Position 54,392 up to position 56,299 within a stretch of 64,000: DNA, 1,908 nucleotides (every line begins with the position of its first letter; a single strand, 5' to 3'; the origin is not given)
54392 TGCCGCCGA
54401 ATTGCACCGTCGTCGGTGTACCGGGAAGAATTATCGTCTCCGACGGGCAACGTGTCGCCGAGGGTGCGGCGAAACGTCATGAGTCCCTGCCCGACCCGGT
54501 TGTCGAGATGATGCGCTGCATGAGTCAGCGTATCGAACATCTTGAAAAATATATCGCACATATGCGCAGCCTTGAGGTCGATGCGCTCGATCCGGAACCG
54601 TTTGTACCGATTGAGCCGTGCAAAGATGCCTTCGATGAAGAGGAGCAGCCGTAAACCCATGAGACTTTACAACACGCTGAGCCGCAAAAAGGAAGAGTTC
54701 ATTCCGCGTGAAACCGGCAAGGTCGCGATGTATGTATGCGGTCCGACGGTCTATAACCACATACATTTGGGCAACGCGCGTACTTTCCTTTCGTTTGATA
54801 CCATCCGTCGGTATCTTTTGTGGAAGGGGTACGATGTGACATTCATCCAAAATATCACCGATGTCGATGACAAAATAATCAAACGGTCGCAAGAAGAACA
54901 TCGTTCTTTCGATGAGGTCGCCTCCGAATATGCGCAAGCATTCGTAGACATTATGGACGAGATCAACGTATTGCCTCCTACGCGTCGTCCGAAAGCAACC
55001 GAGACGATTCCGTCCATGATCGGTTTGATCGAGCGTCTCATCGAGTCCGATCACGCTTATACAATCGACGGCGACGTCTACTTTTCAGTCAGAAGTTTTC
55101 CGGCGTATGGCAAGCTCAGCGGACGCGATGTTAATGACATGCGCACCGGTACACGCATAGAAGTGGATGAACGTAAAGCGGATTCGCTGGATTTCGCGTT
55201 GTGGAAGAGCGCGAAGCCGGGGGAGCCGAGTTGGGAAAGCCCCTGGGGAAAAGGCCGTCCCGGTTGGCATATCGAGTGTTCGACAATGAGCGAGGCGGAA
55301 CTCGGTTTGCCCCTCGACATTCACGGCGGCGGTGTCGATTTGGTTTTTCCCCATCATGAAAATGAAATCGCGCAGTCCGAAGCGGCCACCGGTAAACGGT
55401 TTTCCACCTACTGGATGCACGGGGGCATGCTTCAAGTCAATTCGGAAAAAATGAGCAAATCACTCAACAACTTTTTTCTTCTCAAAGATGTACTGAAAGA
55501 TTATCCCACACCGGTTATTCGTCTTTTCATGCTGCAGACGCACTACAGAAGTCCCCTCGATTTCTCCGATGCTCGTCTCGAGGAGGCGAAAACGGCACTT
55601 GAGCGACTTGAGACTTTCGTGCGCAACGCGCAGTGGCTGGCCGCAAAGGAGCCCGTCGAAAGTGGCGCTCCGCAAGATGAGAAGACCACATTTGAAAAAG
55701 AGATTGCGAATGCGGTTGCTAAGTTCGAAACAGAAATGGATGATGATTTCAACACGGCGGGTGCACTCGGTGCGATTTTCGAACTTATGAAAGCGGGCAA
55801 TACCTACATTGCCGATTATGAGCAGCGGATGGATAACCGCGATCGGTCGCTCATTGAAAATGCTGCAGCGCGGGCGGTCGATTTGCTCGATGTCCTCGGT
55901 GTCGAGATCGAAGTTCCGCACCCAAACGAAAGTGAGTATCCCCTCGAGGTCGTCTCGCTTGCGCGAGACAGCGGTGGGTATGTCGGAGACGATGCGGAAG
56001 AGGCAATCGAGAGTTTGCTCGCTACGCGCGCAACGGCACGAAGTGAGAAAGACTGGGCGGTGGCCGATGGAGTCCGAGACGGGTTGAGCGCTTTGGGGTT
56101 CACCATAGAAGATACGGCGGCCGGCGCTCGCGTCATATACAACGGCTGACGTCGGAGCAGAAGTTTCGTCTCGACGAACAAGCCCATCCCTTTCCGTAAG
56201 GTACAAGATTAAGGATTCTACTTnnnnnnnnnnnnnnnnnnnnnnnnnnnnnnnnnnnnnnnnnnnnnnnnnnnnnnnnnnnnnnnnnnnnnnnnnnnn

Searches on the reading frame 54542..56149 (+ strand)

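Call 56: search_protein_families(library=pfam, proteins=[window:54542-56149:+], max_evalue=0.00001)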
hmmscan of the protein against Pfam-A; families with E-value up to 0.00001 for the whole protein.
window:54542-56149:+ (535 aa): 5 families
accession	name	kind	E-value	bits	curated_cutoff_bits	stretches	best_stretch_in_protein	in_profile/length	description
PF01406.26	tRNA-synt_1e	-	6.3e-132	439.9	27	1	55-350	4-300/301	tRNA synthetases class I (C) catalytic domain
PF09190.17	DALR_2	-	1.2e-12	48.6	22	1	394-454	1-55/57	DALR domain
PF09334.17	tRNA-synt_1g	-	2.8e-09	36.7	20.1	0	71-143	11-83/391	tRNA synthetases class I (M)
PF00133.28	tRNA-synt_1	-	1.4e-07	31.1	22.7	0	250-339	321-411/414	tRNA synthetases class I (I, L, M and V)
PF23493.1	CysS_C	-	4.7e-06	27.1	23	1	484-526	3-45/51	Cysteinyl-tRNA ligase anticodon binding domain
